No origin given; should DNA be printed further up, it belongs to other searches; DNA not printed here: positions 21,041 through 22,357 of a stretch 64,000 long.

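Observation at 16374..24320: Nonulosonic-acid pathway with two NeuB-family synthase paralogs and an unusual enzyme set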

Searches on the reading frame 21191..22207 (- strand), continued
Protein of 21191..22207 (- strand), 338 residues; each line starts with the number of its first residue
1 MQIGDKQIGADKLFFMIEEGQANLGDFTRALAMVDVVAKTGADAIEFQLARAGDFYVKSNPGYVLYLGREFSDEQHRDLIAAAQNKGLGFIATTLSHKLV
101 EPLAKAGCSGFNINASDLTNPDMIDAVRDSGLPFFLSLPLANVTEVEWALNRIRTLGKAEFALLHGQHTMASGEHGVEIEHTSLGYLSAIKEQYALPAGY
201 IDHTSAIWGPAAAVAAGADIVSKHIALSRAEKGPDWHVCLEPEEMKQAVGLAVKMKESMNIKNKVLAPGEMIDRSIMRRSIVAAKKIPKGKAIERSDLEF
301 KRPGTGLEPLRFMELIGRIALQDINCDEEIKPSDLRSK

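Call 50: search_solved_structures(query=A1, show_alignments=5, max_evalue=1e-10)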
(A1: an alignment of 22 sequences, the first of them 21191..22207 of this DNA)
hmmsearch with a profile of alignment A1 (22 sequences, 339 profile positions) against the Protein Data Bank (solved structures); distinct sequences matched with E-value up to 1e-10: 8.
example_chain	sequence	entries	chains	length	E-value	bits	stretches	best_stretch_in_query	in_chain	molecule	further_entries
6ncs_A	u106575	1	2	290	9.9e-45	156.3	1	3-262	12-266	N-acetylneuraminic acid (Sialic acid) synthetase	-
8h2c_A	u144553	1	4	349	4.1e-38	134.6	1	8-338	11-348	Pseudaminic acid synthase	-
1xuu_A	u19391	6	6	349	6.5e-35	124.1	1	2-338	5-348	polysialic acid capsule biosynthesis protein SiaC | N-acetylneuraminate synthase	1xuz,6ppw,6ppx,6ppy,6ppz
4ipj_A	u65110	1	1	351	3.5e-34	121.7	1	2-338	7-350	Polysialic acid capsule biosynthesis protein SiaC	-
2wqp_A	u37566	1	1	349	6.9e-34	120.7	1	2-338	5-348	POLYSIALIC ACID CAPSULE BIOSYNTHESIS PROTEIN SIAC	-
4ipi_A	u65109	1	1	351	1.1e-33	120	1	2-338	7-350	Polysialic acid capsule biosynthesis protein SiaC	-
1vli_A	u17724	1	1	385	8e-33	117.2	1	3-338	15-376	Spore coat polysaccharide biosynthesis protein spsE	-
3g8r_A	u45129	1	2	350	1.1e-14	57.6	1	62-338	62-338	Probable spore coat polysaccharide biosynthesis protein E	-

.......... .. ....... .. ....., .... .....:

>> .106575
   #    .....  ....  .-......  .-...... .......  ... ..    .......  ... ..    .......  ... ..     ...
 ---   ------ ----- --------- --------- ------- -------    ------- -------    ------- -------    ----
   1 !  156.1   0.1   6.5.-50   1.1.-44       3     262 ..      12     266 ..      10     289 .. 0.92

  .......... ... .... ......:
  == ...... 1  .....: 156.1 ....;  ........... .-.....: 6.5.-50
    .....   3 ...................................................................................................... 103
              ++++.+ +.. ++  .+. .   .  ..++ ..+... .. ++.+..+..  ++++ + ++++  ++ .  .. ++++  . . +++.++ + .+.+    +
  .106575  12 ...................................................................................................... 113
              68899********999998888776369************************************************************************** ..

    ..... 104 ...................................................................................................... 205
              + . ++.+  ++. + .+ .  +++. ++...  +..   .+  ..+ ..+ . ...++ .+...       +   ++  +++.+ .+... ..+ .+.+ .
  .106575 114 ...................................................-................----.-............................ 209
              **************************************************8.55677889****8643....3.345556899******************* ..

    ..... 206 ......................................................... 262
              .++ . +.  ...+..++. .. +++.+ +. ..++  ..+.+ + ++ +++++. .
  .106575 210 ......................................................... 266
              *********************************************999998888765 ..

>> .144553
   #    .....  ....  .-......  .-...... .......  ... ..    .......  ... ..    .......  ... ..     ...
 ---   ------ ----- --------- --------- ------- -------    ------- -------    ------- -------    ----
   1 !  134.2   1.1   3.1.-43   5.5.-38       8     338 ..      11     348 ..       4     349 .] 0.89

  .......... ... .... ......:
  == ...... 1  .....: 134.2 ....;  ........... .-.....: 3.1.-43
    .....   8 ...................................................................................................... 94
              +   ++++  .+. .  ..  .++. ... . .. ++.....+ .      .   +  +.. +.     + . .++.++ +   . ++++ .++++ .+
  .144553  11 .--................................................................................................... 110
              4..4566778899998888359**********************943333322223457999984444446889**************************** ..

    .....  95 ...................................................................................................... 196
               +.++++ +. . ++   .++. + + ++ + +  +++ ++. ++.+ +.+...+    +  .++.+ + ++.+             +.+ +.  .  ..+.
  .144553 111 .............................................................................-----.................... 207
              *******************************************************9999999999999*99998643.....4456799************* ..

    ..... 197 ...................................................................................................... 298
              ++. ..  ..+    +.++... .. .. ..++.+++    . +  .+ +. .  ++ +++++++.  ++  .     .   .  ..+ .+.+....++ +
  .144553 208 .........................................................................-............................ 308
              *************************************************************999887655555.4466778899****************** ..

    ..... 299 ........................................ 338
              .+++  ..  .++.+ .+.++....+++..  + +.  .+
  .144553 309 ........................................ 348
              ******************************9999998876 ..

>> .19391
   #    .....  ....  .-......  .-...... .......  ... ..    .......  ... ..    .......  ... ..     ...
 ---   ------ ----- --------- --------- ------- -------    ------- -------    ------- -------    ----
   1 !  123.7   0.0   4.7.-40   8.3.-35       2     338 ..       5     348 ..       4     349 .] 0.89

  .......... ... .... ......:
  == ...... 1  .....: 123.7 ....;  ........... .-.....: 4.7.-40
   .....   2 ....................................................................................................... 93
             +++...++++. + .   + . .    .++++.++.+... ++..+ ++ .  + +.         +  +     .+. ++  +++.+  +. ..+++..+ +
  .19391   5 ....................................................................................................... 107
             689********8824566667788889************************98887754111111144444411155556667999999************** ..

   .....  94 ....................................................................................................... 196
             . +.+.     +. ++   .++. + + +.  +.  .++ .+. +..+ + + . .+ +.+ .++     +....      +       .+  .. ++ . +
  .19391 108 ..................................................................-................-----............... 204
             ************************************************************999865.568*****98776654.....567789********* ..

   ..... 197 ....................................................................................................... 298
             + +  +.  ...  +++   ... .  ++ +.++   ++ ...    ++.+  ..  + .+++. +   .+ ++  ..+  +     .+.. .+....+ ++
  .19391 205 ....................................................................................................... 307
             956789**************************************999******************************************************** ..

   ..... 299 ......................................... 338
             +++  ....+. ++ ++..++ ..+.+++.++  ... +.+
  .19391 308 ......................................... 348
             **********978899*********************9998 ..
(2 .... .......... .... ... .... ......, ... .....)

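Call 51: search_dna_similar(query=window:21191-22207:-, collection=plasmids, mode=protein, max_rows=15, max_evalue=1e-20)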
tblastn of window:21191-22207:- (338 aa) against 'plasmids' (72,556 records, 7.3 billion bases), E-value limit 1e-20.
Records with a match: 32; places in all: 32; records where one place covers at least 80% of the query: 32.
Best place of each record, by identity: <60% 32.
By first word of the organism name: Bacillus 8; Azospirillum 6; Ensifer 2; Sinorhizobium 2; Rhizobium 2; Sulfitobacter 2; Klebsiella 2; Rhodobacteraceae 1; Halorussus 1; Neorhizobium 1; and 5 more.
By predicted mobility (MOB-suite, as given by PLSDB): non-mobilizable 26; mobilizable 4; conjugative 2.
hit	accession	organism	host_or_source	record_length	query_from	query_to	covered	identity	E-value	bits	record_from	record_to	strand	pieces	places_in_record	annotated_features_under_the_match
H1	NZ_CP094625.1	Bacillus thuringiensis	whole organism,soil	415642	1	330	98%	31.4%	2e-31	132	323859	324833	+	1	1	N-acetylneuraminate synthase family protein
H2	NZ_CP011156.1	Bacillus cereus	cell culture,vomit of food poisoning ...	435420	1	330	98%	31.4%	2e-31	132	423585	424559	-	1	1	N-acetylneuraminate synthase family protein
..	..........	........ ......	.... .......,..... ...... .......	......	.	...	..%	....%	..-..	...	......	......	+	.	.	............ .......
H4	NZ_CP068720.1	Bacillus cereus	Angelica sinensis Dlies,single cell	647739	1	330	98%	31.4%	4e-31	130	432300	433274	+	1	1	N-acetylneuraminate synthase family protein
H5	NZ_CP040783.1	Bacillus thuringiensis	whole organism,soil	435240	1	330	98%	31.4%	4e-31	130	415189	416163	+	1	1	N-acetylneuraminate synthase family protein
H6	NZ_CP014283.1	Bacillus thuringiensis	cell culture,soil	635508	1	330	98%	31.4%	5e-31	130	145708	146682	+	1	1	N-acetylneuraminate synthase family protein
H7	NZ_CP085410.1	Bacillus thuringiensis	single cell,soil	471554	1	330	98%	31.1%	3e-30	128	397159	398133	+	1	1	N-acetylneuraminate synthase family protein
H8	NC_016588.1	Azospirillum lipoferum 4B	-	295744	1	324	96%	31.6%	1e-31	132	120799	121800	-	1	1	neuB: N-acetylneuraminate synthase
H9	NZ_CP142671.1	Bacillus albus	cell culture,soil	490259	1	330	98%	30.8%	1e-29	126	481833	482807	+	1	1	N-acetylneuraminate synthase family protein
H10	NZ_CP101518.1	Ensifer adhaerens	cell cuture,rhizosphere soil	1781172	11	331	95%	31.0%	3e-23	107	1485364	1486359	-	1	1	none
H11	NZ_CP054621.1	Azospirillum oryzae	cell culture,soil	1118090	1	331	98%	28.8%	3e-23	107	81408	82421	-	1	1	record has no annotation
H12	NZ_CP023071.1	Sinorhizobium fredii CCBAU 83666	G.max,nodule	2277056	1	335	99%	28.3%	3e-30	128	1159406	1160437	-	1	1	record has no annotation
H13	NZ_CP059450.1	Azospirillum brasilense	Prokaryotes,soil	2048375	3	331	97%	28.8%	5e-21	101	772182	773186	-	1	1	none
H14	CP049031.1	Rhodobacteraceae bacterium SC52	Apostichopus japonicus,pure ...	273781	7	325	94%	29.5%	2e-26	117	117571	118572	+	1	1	neuB: N-acetylneuraminate synthase | NAD-dependent epimerase/dehydratase family protein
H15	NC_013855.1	Azospirillum sp. B510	-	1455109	1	331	98%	28.0%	4e-22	104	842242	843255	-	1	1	record has no annotation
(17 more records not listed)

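Call 58: search_protein_families(library=ncbifam, proteins=[L007:3878-4954:+, L005:11482-12531:+, L010:13973-15025:+, L013:14448-15455:+, L001:8145-9227:+, L001:3627-4634:+, L011:3419-4462:+, L011:6757-7806:+, L009:4279-5325:+, L015:4988-6052:-], max_evalue=1e-30)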
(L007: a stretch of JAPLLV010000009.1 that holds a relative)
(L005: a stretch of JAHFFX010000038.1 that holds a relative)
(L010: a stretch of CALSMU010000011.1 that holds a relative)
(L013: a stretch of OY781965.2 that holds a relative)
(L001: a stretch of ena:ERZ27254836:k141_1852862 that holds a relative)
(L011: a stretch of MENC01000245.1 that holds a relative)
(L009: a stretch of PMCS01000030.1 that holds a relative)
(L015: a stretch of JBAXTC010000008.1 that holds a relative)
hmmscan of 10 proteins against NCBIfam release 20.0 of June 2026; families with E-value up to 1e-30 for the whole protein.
L007:3878-4954:+ (358 aa): 2 families
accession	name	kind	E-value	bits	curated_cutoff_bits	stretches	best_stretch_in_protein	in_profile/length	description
TIGR03586.1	PseI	equivalog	6.1e-148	492.3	340.25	1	16-344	1-327/327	pseudaminic acid synthase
TIGR03569.1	NeuB_NnaB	equivalog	1.4e-84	284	399.65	1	17-342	1-327/329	N-acetylneuraminate synthase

L005:11482-12531:+ (349 aa): 2 families
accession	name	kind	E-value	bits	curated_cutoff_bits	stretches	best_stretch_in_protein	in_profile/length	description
TIGR03586.1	PseI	equivalog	1.2e-131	438.8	340.25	1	12-337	2-327/327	pseudaminic acid synthase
TIGR03569.1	NeuB_NnaB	equivalog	1.1e-86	291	399.65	1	13-335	2-327/329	N-acetylneuraminate synthase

L010:13973-15025:+ (350 aa): 2 families
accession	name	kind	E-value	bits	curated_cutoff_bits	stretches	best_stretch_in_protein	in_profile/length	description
TIGR03586.1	PseI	equivalog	7.6e-134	446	340.25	1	16-342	2-326/327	pseudaminic acid synthase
TIGR03569.1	NeuB_NnaB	equivalog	9.2e-84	281.3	399.65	1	17-341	2-327/329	N-acetylneuraminate synthase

L013:14448-15455:+ (335 aa): 2 families
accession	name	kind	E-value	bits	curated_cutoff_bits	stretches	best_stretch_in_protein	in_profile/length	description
TIGR03586.1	PseI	equivalog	2.1e-135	451.1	340.25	1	4-328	1-327/327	pseudaminic acid synthase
TIGR03569.1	NeuB_NnaB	equivalog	4.2e-89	298.9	399.65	1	5-326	1-327/329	N-acetylneuraminate synthase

L001:8145-9227:+ (360 aa): 2 families
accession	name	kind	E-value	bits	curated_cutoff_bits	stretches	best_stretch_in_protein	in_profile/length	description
TIGR03569.1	NeuB_NnaB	equivalog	2.7e-106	355.4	399.65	1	24-353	1-329/329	N-acetylneuraminate synthase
TIGR03586.1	PseI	equivalog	3.7e-84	282.7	340.25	1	25-352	3-326/327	pseudaminic acid synthase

L001:3627-4634:+ (335 aa): 2 families
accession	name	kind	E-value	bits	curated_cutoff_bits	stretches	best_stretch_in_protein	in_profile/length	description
TIGR03569.1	NeuB_NnaB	equivalog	1.2e-76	257.9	399.65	1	20-332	1-328/329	N-acetylneuraminate synthase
TIGR03586.1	PseI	equivalog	3.8e-61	207.1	340.25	1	20-331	2-325/327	pseudaminic acid synthase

L011:3419-4462:+ (347 aa): 2 families
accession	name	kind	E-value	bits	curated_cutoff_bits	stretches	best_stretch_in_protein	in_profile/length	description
TIGR03586.1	PseI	equivalog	7.2e-154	511.8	340.25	1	15-341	2-327/327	pseudaminic acid synthase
TIGR03569.1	NeuB_NnaB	equivalog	3.8e-92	308.9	399.65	1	15-339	1-327/329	N-acetylneuraminate synthase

L011:6757-7806:+ (349 aa): 2 families
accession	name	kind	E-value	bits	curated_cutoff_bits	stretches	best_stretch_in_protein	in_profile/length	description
TIGR03586.1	PseI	equivalog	4.4e-148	492.8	340.25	1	16-343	1-327/327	pseudaminic acid synthase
TIGR03569.1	NeuB_NnaB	equivalog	4.4e-89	298.8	399.65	1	17-339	1-325/329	N-acetylneuraminate synthase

L009:4279-5325:+ (348 aa): 2 families
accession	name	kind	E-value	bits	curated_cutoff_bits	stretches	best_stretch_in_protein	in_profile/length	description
TIGR03569.1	NeuB_NnaB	equivalog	1.3e-107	359.7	399.65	1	21-342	1-329/329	N-acetylneuraminate synthase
TIGR03586.1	PseI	equivalog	4.5e-96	321.9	340.25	1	21-340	2-325/327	pseudaminic acid synthase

L015:4988-6052:- (354 aa): 2 families
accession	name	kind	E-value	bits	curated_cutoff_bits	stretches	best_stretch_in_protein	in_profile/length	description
TIGR03586.1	PseI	equivalog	1.6e-146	487.7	340.25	1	17-343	2-327/327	pseudaminic acid synthase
TIGR03569.1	NeuB_NnaB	equivalog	3.3e-94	315.6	399.65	1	17-341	1-327/329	N-acetylneuraminate synthase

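Call 84: predict_structure(alignment_id=A1)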
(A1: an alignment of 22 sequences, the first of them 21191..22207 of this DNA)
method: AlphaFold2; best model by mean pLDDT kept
length: 338 residues; sequences in the alignment: 22
mean_pLDDT: 93.0   pTM: 0.87
mean pLDDT of the five models: 93.0, 92.2, 91.7, 91.4, 90.7
residues with pLDDT >= 90: 274; 70-90: 58; 50-70: 6; < 50: 0
segments of 3 or more residues with pLDDT < 50: none
pLDDT, mean of each block of 10 residues (from residue 1): 86 90 85 97 96 93 92 97 98 95 98 95 97 96 95 93 90 80 94 94 96 97 91 81 98 96 91 87 98 98 90 96 96 87
secondary structure, 60 per line:
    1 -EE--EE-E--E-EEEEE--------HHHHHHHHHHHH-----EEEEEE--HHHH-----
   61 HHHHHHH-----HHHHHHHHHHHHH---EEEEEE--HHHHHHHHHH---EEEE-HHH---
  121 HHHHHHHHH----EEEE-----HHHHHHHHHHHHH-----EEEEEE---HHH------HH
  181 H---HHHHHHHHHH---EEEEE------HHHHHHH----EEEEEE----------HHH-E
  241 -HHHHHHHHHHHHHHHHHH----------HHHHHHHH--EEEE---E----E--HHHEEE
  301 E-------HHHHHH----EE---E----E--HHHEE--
elements in order: E14-18 H27-38 E44-49 H52-55 H61-67 H73-85 E89-94 H97-106 E110-113 H121-129 E134-137 H143-155 E161-166 H185-194 E198-202 H209-215 E220-225 H242-259 H270-277 E280-283 E298-301 H309-314
